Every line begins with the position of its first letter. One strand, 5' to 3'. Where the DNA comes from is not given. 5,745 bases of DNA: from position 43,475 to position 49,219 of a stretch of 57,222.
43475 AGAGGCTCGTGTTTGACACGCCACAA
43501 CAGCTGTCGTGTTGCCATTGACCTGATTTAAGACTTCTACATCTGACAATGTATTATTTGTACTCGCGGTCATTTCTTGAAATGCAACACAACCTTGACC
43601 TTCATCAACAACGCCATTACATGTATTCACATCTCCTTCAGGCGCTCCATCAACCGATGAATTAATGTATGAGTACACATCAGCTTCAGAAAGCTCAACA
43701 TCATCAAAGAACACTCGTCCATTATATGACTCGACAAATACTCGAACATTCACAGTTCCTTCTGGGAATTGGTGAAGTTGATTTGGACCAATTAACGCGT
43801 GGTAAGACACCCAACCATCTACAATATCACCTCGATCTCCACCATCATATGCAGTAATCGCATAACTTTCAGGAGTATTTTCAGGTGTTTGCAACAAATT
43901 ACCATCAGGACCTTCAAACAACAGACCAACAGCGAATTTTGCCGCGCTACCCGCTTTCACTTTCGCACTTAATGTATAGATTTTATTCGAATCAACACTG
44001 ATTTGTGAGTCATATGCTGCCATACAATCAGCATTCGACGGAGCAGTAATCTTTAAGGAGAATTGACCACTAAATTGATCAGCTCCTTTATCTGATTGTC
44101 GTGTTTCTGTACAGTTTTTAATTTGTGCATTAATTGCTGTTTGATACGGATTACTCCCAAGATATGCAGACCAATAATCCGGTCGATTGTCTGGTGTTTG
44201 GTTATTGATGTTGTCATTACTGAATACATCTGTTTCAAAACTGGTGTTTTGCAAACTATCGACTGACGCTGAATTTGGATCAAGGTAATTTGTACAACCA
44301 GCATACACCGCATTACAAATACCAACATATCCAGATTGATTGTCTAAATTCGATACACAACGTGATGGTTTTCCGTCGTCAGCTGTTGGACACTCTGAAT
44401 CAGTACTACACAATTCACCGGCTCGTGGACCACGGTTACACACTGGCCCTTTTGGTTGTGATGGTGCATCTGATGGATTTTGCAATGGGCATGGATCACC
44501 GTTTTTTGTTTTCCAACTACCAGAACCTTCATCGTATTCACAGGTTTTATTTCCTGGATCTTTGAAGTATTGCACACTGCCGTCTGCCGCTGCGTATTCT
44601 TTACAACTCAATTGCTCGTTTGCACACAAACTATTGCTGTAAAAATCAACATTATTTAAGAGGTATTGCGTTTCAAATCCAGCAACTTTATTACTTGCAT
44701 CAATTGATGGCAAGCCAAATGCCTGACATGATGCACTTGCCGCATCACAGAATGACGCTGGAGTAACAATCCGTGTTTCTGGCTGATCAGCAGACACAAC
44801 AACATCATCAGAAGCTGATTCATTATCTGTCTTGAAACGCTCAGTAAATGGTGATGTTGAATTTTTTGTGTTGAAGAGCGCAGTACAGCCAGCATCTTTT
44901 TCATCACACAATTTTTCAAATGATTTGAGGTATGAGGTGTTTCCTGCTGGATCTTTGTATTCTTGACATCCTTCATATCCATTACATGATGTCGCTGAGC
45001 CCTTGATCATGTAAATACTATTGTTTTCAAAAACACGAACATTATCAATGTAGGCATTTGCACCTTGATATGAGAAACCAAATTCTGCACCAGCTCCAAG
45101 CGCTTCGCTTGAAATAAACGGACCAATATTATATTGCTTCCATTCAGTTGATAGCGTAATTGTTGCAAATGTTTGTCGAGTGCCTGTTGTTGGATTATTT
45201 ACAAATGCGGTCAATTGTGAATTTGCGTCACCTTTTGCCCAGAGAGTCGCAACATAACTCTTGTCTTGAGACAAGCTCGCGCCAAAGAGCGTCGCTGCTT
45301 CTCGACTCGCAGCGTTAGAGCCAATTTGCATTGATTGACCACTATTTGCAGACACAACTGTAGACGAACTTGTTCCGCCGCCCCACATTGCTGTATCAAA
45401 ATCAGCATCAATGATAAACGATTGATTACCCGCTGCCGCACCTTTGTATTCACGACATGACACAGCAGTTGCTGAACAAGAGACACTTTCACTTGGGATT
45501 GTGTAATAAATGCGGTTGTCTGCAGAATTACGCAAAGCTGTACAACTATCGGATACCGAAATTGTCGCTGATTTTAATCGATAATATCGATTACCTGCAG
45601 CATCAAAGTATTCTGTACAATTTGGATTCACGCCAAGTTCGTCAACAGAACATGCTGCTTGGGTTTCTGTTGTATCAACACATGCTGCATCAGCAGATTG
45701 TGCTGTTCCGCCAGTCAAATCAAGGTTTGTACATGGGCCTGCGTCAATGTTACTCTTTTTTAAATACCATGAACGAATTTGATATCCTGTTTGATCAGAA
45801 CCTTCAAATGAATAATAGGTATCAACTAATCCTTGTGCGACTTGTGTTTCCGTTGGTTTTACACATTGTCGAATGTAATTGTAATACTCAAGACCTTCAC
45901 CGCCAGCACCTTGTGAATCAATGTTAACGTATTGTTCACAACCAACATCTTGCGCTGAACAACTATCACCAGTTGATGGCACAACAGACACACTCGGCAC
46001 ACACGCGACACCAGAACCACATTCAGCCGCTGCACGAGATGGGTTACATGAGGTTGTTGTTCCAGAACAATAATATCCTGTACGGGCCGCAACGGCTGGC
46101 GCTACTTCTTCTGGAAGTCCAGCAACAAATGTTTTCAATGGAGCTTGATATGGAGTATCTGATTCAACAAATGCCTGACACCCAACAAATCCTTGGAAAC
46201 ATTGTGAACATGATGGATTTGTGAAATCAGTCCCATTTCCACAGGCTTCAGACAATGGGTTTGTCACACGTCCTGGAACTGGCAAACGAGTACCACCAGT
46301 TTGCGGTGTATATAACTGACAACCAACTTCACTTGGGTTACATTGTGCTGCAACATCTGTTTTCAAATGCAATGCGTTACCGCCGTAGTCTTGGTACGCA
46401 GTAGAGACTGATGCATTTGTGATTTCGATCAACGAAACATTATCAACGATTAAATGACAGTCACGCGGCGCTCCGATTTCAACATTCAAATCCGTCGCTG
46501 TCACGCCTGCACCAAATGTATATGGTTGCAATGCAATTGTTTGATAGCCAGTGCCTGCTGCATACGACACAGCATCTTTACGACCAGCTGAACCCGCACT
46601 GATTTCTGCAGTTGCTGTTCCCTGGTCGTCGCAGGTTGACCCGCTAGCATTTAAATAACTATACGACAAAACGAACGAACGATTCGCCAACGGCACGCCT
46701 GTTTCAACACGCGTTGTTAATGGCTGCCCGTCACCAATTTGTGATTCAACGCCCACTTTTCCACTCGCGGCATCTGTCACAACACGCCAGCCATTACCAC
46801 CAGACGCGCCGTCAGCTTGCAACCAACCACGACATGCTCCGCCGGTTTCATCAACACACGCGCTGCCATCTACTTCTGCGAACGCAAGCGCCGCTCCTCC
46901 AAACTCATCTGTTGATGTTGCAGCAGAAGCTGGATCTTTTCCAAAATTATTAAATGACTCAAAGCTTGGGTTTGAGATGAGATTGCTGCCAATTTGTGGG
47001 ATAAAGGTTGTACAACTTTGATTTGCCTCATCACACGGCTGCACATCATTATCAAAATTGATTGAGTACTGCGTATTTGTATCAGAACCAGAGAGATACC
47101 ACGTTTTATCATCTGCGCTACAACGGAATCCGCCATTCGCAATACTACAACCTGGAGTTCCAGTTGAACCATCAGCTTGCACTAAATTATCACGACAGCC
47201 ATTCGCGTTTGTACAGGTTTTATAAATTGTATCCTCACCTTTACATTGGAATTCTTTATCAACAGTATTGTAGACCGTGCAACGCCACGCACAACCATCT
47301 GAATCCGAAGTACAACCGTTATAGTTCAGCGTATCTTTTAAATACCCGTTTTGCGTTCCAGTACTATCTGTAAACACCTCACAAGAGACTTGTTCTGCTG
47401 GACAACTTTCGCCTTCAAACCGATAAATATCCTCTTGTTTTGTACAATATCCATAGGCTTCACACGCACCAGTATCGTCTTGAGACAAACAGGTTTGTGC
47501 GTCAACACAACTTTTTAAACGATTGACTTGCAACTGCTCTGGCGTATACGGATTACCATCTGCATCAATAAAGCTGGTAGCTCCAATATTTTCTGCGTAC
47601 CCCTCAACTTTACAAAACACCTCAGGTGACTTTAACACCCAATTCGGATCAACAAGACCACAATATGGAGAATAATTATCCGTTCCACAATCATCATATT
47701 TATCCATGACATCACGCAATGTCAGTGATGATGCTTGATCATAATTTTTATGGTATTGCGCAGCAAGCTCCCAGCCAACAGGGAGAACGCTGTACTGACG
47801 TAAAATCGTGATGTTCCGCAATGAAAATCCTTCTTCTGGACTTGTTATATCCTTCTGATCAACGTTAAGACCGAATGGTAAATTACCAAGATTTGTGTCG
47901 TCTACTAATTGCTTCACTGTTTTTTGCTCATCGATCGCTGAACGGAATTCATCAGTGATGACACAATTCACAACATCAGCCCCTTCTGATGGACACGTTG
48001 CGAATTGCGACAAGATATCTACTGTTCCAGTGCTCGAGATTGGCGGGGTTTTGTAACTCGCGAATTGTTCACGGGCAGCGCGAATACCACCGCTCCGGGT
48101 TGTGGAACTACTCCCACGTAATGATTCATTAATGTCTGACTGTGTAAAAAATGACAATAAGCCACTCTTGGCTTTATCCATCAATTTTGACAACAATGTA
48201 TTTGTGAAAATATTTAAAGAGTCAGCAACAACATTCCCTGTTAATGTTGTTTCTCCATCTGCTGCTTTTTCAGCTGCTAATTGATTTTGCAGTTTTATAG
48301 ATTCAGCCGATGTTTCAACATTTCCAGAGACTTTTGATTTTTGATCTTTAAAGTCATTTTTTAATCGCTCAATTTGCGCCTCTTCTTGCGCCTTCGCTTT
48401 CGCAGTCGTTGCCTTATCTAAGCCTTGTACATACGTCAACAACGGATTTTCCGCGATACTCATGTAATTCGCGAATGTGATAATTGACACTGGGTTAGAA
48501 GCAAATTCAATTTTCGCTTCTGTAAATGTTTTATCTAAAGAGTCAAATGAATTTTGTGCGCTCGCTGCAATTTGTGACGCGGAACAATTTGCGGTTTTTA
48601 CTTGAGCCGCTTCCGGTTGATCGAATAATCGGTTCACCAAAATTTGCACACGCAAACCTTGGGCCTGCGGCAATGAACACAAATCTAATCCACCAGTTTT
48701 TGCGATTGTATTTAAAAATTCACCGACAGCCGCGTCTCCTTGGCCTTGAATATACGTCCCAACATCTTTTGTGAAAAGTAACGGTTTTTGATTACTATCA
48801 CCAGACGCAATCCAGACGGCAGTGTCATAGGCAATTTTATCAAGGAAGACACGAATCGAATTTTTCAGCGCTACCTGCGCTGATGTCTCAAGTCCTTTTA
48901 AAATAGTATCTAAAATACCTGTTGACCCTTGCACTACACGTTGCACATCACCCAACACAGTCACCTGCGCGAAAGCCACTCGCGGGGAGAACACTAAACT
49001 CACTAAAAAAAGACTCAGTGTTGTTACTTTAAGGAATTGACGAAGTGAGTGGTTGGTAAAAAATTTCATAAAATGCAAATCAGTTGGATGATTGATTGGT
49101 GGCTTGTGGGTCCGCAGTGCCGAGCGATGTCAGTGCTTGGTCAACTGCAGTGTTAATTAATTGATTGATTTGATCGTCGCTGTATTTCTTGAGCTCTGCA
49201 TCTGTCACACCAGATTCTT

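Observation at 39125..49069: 3314-aa secreted, cysteine-rich multi-lectin giant protein encoded next to the T4SS-like operon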

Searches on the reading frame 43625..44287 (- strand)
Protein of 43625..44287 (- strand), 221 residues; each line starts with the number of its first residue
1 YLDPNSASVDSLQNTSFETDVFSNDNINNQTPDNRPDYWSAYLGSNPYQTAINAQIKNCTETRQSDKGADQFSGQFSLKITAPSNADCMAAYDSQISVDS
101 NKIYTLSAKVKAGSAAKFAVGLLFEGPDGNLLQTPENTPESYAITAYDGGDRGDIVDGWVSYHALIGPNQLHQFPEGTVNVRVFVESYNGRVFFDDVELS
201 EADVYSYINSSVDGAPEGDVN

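Call 44: search_protein_families(library=pfam, proteins=[window:43625-44287:-], max_evalue=10)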
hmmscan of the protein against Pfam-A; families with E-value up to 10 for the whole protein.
window:43625-44287:- (221 aa): 2 families
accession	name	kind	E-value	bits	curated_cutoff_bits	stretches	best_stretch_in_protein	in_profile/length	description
PF02018.23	CBM_4_9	-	7.9e-05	23.5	25.9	1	69-123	32-86/136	Carbohydrate binding domain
PF16673.10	TRAF_BIRC3_bd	-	0.28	11.4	30.5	1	89-111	34-56/64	TNF receptor-associated factor BIRC3 binding domain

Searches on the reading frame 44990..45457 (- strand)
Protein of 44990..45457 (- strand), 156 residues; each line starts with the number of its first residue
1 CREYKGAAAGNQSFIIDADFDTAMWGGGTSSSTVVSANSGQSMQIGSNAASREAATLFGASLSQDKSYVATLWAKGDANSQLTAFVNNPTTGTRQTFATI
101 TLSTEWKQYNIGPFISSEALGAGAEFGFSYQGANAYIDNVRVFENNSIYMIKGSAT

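Call 44: search_protein_families(library=pfam, proteins=[window:44990-45457:-], max_evalue=10)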
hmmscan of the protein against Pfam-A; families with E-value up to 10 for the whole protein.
window:44990-45457:- (156 aa): 1 family
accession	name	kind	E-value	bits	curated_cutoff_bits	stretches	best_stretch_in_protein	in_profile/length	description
PF02018.23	CBM_4_9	-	0.00047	21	25.9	1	19-110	8-113/136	Carbohydrate binding domain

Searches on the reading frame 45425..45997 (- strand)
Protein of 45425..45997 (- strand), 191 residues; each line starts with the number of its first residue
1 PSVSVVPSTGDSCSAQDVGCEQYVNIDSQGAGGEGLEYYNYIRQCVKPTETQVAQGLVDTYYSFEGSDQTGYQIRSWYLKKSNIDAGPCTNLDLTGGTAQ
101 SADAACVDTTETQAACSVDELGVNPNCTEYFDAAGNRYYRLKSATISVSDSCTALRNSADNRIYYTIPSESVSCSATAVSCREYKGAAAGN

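Call 94: search_solved_structures(query=A7, max_evalue=10, show_alignments=1)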
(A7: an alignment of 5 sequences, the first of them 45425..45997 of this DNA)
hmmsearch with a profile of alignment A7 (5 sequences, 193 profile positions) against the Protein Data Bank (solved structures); distinct sequences matched with E-value up to 10: 0.

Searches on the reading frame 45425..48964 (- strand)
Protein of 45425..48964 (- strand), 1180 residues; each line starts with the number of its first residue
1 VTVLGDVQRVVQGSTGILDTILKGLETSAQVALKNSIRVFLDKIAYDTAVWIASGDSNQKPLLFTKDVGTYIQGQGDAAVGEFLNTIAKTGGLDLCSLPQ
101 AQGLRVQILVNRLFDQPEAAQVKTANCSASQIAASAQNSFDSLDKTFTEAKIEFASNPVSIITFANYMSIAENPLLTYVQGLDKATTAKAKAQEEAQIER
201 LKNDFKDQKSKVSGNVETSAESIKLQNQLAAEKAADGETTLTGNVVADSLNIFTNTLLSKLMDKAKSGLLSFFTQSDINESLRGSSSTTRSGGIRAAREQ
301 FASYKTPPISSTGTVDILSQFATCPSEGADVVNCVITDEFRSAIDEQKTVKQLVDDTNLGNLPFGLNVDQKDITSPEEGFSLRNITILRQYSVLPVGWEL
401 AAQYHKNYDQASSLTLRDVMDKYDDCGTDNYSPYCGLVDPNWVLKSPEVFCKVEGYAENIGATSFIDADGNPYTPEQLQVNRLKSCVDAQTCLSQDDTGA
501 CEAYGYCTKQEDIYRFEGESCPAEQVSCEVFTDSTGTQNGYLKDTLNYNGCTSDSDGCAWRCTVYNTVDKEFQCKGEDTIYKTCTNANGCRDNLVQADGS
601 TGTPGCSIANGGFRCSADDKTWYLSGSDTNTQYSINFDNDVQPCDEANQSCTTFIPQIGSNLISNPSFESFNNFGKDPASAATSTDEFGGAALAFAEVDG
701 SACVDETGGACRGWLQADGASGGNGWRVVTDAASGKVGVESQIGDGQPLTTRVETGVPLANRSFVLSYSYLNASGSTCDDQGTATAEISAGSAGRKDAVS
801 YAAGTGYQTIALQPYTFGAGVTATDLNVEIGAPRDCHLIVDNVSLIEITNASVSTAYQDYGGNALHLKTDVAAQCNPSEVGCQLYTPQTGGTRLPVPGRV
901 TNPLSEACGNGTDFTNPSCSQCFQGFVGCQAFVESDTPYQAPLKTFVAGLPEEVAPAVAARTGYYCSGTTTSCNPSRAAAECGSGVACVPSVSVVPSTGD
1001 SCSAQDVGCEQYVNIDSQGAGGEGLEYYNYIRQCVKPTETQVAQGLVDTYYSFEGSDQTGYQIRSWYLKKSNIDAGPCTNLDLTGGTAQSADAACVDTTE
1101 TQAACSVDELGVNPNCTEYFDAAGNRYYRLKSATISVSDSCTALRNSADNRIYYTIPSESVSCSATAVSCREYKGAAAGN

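Call 58: predict_structure(alignment_id=A4)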
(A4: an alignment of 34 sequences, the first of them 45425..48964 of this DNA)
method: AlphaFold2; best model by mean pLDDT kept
length: 1180 residues; sequences in the alignment: 34
mean_pLDDT: 58.5   pTM: 0.29
mean pLDDT of the five models: 58.5, 56.1, 54.1, 52.9, 51.0
residues with pLDDT >= 90: 123; 70-90: 294; 50-70: 240; < 50: 523
segments of 3 or more residues with pLDDT < 50: 1-40, 54-72, 86-93, 98-125, 153-155, 167-177, 199-298, 300-315, 329-332, 448-464, 473-475, 477-492, 498-572, 610-612, 617-619, 630-658, 681-690, 721-723, 852-904, 914-948, 993-1001, 1172-1180
pLDDT, mean of each block of 10 residues (from residue 1): 29 37 42 47 52 43 39 49 49 49 28 27 43 54 52 48 48 48 54 53 35 32 44 34 34 41 37 33 29 43 32 51 61 75 87 90 89 88 86 86 90 90 87 90 68 31 51 45 34 47 37 27 33 41 37 31 44 51 62 67 56 50 58 31 28 34 76 58 45 62 60 66 67 73 75 81 86 79 78 79 81 83 86 84 80 33 30 32 33 41 51 49 34 38 41 56 63 72 73 42 64 85 82 90 93 78 90 95 80 88 91 90 94 92 85 88 74 34
secondary structure, 60 per line:
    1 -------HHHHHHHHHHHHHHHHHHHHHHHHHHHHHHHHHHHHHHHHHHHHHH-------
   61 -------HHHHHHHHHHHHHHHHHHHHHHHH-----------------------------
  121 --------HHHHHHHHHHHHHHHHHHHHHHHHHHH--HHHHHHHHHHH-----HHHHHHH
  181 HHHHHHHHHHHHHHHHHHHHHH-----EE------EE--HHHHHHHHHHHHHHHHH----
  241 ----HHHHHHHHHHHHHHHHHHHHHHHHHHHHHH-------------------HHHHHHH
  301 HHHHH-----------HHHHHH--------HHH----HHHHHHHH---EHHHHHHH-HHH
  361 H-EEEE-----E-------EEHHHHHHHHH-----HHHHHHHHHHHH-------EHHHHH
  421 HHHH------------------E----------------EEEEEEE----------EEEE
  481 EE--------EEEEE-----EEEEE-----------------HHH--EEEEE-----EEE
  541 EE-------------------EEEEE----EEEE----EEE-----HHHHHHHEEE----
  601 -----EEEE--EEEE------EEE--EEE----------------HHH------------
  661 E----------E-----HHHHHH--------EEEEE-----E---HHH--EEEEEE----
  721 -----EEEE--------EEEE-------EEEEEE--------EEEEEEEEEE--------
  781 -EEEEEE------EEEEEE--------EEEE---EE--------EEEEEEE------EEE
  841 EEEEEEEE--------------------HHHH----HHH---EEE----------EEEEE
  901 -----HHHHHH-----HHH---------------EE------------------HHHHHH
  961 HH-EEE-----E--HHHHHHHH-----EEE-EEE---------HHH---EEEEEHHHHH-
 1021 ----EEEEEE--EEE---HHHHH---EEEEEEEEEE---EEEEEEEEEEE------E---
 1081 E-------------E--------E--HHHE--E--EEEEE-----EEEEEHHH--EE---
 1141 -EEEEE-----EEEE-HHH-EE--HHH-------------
elements in order (helices of 4 or more, strands of 3 or more residues): H8-53 H68-91 H129-155 H158-168 H174-202 H220-236 H245-274 H294-305 H317-322 H338-345 H350-356 H358-361 E363-366 H382-390 H396-407 H416-424 E460-466 E477-482 E491-495 E501-505 E528-532 E538-542 E562-566 E571-574 E579-581 H587-593 E594-596 E606-609 E612-615 E622-624 E627-629 H678-683 E692-696 E711-716 E726-729 E738-741 E749-754 E763-772 E782-787 E794-799 E808-811 E825-831 E838-848 H869-872 E883-885 E896-900 H906-911 H955-962 E964-966 H975-982 E988-990 E992-994 E1010-1014 H1015-1019 E1025-1030 E1033-1035 H1039-1043 E1047-1056 E1060-1070 E1116-1120 E1126-1130 E1142-1146 E1152-1155

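Call 61: fold_search(model_id=the predicted structure, library=pdb)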
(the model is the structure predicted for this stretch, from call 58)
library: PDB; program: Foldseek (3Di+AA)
matches with E <= 10: 1281; with E <= 0.001: 174
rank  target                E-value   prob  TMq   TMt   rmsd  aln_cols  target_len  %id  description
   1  2zey_B                2.8e-07  1.00  0.11  0.77   4.2       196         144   15  Family 16 carbohydrate binding module (released 2008-03-04)
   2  3oea_A                2.8e-07  1.00  0.11  0.73   4.5       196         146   16  Crystal structure of the Q121E mutants of C.polysaccharolyticus CBM16-1 bound to cellopentaose (released 2010-08-25)
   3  2zey_A                3.9e-07  1.00  0.11  0.73   4.6       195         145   16  Family 16 carbohydrate binding module (released 2008-03-04)
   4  2zew_A                4.1e-07  1.00  0.11  0.75   4.4       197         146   15  Family 16 Cabohydrate Binding Domain Module 1 (released 2008-03-04)
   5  2xom_A                6.3e-07  1.00  0.10  0.67   5.1       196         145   11  Atomic resolution structure of TmCBM61 in complex with beta-1,4- galactotriose (released 2010-09-08)
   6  3oeb_A                6.7e-07  1.00  0.11  0.74   4.6       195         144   16  Crystal structure of the Q121E mutant of C.polysaccharolyticus CBM16-1 bound to mannopentaose (released 2010-08-25)
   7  2zew_B                7.4e-07  1.00  0.11  0.76   4.3       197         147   15  Family 16 Cabohydrate Binding Domain Module 1 (released 2008-03-04)
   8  4d0q                  7.4e-07  1.00  0.10  0.59   6.8       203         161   16  Hyaluronan Binding Module of the Streptococcal Pneumoniae Hyaluronate Lyase (released 2014-08-06)
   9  2zex_A                9.2e-07  1.00  0.11  0.72   4.6       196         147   16  Family 16 carbohydrate binding module (released 2008-03-04)
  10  2zex_B                1.1e-06  1.00  0.10  0.73   4.6       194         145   15  Family 16 carbohydrate binding module (released 2008-03-04)
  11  2xon_L                1.2e-06  1.00  0.10  0.63   5.4       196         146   11  Structure of TmCBM61 in complex with beta-1,4-galactotriose at 1.4 A resolution (released 2010-09-08)
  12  9h99                  1.9e-06  1.00  0.09  0.10   3.9       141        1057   16  Native structure of the full-length pesticidal protein Cry1Ca18 at pH7, from crystals formed in vivo (released 2025-11-12)
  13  9qxq                  2.0e-06  1.00  0.09  0.10   4.3       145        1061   16  native structure of full-length pesticidal protein Cry1Ca18 at pH9, from crystals formed in vivo (released 2026-02-11)
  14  4xup_C                3.8e-06  1.00  0.10  0.58   4.5       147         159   13  Structure of the N-terminal CBM22-1-CBM22-2 tandem domain from Paenibacillus barcinonensis Xyn10C (released 2015-06-03)
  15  2zez_C                6.5e-06  1.00  0.09  0.62   5.1       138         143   13  Family 16 Carbohydrate Binding Module-2 (released 2008-03-25)
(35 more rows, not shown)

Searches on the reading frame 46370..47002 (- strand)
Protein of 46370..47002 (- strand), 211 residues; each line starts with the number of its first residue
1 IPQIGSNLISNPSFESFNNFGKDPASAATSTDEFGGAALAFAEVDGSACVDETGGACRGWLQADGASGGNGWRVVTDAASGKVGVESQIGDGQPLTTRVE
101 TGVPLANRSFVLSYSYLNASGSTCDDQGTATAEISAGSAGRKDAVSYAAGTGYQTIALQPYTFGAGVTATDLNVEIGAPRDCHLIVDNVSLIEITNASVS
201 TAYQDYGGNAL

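Call 44: search_protein_families(library=pfam, proteins=[window:46370-47002:-], max_evalue=10)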
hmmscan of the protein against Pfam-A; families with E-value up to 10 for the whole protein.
window:46370-47002:- (211 aa): 1 family
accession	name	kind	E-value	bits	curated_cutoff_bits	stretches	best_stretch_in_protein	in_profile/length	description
PF00399.24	PIR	-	0.14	12.2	20.9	1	87-94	5-12/18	Yeast PIR protein repeat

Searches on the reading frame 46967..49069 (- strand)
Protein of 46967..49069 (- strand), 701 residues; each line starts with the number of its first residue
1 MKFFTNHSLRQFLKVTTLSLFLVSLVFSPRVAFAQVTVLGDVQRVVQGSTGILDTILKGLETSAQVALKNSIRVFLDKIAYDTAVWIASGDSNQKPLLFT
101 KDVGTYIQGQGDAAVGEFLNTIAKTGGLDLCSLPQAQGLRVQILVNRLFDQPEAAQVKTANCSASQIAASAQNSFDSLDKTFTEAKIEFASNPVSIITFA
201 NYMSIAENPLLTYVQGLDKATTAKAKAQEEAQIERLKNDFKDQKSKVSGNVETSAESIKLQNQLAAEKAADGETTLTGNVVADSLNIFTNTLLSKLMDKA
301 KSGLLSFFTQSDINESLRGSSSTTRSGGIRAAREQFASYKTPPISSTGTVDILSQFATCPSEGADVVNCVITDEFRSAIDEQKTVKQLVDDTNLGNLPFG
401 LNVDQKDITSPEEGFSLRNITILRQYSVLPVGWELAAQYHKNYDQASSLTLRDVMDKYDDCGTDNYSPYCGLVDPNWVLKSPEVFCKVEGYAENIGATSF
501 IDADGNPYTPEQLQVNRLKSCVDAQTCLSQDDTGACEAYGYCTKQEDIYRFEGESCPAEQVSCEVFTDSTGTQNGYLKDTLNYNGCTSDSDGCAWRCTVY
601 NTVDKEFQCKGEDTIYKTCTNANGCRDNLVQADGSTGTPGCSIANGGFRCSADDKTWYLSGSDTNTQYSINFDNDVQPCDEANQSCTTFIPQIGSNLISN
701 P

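Call 44: search_protein_families(library=pfam, proteins=[window:46967-49069:-], max_evalue=10)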
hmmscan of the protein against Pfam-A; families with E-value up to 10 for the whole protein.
window:46967-49069:- (701 aa): 0 families

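Call 60: search_protein_representatives(protein=window:46970-48964:-)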
Query: 665 residues. Proteins with E-value up to 0.001 (for the whole library): 1231; up to 1e-10: 1123; up to 1e-30: 885. The best 150 are listed.
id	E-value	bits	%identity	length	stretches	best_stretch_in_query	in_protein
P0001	0.0e+00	1494.5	100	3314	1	1-665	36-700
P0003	9.4e-178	609.4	48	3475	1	16-665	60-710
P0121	1.5e-167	575.7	47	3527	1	16-665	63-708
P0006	1.1e-166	572.8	45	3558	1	3-665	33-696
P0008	1.2e-161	556.2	42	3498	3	18-663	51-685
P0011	1.9e-161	555.5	43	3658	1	19-663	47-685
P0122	3.3e-156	538.2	47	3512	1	17-577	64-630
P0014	5.9e-153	527.5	44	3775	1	3-665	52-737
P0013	2.8e-152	525.3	43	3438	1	23-665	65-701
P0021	6.8e-148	510.8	40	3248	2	17-665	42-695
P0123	5.5e-140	484.6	43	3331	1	17-665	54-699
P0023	1.7e-138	479.8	41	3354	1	19-665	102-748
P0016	9.7e-135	467.3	39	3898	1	17-662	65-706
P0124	4.5e-115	402.3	45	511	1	13-475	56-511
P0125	5.9e-99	349.1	36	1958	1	19-606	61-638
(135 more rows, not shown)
